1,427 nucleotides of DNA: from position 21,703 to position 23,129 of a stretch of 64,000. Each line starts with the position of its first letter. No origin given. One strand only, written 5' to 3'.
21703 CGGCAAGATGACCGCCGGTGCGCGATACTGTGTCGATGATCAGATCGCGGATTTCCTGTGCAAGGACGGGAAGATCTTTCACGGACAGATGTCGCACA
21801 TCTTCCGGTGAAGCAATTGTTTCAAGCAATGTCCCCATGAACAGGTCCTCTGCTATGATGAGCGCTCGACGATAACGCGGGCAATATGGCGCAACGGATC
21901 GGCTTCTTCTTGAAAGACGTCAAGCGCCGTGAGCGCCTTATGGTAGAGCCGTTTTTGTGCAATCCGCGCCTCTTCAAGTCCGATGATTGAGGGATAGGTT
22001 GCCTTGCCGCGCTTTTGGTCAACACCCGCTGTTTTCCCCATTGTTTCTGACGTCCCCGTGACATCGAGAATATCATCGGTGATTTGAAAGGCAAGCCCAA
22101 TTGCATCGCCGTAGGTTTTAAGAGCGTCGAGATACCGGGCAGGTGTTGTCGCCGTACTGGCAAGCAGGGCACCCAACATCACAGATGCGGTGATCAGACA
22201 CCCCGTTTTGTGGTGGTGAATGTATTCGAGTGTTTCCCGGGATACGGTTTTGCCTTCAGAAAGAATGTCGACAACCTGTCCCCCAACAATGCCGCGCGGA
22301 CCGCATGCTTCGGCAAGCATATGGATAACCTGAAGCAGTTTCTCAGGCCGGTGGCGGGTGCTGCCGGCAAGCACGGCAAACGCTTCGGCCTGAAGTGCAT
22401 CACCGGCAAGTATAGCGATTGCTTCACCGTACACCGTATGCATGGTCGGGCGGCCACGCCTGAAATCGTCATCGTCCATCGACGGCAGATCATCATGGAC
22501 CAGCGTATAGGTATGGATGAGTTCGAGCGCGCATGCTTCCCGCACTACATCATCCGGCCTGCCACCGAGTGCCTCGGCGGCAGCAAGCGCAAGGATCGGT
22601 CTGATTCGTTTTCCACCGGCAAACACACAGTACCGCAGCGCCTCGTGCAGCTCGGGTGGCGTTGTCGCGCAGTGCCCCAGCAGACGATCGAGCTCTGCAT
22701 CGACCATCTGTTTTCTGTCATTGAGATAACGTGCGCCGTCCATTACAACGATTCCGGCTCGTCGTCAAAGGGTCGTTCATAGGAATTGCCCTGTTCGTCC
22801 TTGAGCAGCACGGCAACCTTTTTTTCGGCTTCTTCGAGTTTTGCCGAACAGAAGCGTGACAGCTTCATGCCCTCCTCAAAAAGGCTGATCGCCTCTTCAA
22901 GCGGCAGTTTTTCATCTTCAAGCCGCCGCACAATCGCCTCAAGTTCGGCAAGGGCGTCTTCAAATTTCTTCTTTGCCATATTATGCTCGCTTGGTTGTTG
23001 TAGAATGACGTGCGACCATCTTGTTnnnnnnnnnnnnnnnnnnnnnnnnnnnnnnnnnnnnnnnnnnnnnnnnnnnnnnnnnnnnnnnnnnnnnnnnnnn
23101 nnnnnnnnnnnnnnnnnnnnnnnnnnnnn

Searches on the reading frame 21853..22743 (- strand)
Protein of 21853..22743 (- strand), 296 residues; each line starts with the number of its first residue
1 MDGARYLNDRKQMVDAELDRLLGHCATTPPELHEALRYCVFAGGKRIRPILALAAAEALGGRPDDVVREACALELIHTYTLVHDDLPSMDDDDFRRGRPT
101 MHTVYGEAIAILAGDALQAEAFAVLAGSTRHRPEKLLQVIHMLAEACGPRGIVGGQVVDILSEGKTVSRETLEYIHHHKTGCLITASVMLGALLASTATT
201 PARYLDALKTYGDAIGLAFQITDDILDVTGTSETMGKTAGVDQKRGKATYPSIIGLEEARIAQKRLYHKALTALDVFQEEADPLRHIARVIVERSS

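Call 9: search_protein_families(library=ncbifam, proteins=[window:21853-22743:-])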
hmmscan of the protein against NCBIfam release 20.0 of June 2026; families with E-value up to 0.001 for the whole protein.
window:21853-22743:- (296 aa): 16 families
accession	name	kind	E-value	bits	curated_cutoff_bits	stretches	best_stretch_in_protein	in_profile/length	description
NF045485.1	FPPsyn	subfamily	6.1e-109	363.6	275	1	8-295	2-287/288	farnesyl diphosphate synthase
NF045685.1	GGPPSynCrtE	equivalog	2.6e-102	341.8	460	1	4-295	4-292/293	geranylgeranyl diphosphate synthase CrtE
NF007877.0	PRK10581.1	equivalog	6.8e-78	261.9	321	1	2-295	2-298/299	(2E,6E)-farnesyl diphosphate synthase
NF041169.1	f2_encap_cargo4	exception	2.6e-65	220.9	450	1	41-276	47-273/334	family 2 encapsulin nanocompartment cargo protein polyprenyl transferase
NF040698.1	IdsA_Meth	equivalog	8.1e-64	215.9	468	1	5-265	5-259/328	short chain isoprenyl diphosphate synthase IdsA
NF041003.1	GGPP_syn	equivalog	3.2e-52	177.6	500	1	6-293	5-279/326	geranylgeranyl diphosphate synthase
NF040789.2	gerfarn_diphsyn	equivalog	1.2e-41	143.1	560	1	8-249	12-260/345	geranylfarnesyl diphosphate synthase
NF045549.1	GGPPsyn_IdsB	equivalog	1.5e-41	142.6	475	1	43-268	64-284/346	geranylgeranyl diphosphate synthase IdsB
TIGR02748.1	GerC3_HepT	equivalog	1.7e-39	135.9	456.55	1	7-264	9-251/319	heptaprenyl diphosphate synthase component II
TIGR02749.1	prenyl_cyano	equivalog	4.4e-35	121.2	383.2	1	12-260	15-251/322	solanesyl diphosphate synthase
NF045628.1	HxpDPsynlarge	equivalog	1.8e-34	119.2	500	1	31-268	22-247/311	hexaprenyl-diphosphate synthase large subunit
NF008140.0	PRK10888.1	equivalog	3.8e-34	118.5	412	1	37-271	37-259/323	octaprenyl diphosphate synthase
NF042417.1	NPPPS_Mycobact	equivalog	1.5e-33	116.3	600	1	32-268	44-268/335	nonaprenyl/(2E,6E)-farnesyl/geranylgeranyl diphosphat synthase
NF042416.1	GFPPS_Mycobact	equivalog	7.9e-24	84.3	600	1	31-250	29-261/350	bifunctional (2E,6E)-farnesyl/geranyl diphosphate synthase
NF040627.1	GFPS_Meth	equivalog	5e-20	72.1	600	1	34-233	30-215/285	geranylfarnesyl diphosphate synthase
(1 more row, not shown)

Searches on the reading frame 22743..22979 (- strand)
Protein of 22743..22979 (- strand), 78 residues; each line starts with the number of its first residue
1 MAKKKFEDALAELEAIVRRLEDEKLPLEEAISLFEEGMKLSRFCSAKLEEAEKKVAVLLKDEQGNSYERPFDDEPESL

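Call 9: search_protein_families(library=ncbifam, proteins=[window:22743-22979:-])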
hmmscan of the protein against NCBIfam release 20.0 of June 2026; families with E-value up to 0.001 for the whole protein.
window:22743-22979:- (78 aa): 13 families
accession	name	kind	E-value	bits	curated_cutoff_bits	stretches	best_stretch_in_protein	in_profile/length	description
TIGR01280.1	xseB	equivalog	3.7e-23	81.4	35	1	5-60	1-56/57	exodeoxyribonuclease VII small subunit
NF010669.0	PRK14066.1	equivalog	7.4e-23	80.6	113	1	1-74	1-74/76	exodeoxyribonuclease VII small subunit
NF002140.0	PRK00977.1-4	equivalog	2.8e-20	71.9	71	1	3-73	9-78/81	exodeoxyribonuclease VII small subunit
NF002137.0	PRK00977.1-1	equivalog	8.1e-20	70.5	94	1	3-74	8-78/80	exodeoxyribonuclease VII small subunit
NF002138.0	PRK00977.1-2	equivalog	1e-19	70.1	77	1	2-63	4-65/77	exodeoxyribonuclease VII small subunit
NF010666.0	PRK14063.1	equivalog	2.5e-19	69.2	111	1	5-62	8-65/78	exodeoxyribonuclease VII small subunit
NF010671.0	PRK14068.1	equivalog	5.6e-18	64.8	95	1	3-69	5-71/76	exodeoxyribonuclease VII small subunit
NF002141.0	PRK00977.1-5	equivalog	1.5e-16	60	92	1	4-61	21-78/93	exodeoxyribonuclease VII small subunit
NF002139.0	PRK00977.1-3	equivalog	5.1e-16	58.6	68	1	5-70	14-80/84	exodeoxyribonuclease VII small subunit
NF010672.0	PRK14069.1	equivalog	3.3e-15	56.1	123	1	3-71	7-75/95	exodeoxyribonuclease VII small subunit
NF010670.0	PRK14067.1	equivalog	4.5e-15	55.1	107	1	3-59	7-63/81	exodeoxyribonuclease VII small subunit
NF010673.0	PRK14070.1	equivalog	2.2e-13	50.1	119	1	5-76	2-73/75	exodeoxyribonuclease VII small subunit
NF010667.0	PRK14064.1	equivalog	3.1e-13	49.9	134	1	3-71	5-70/75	exodeoxyribonuclease VII small subunit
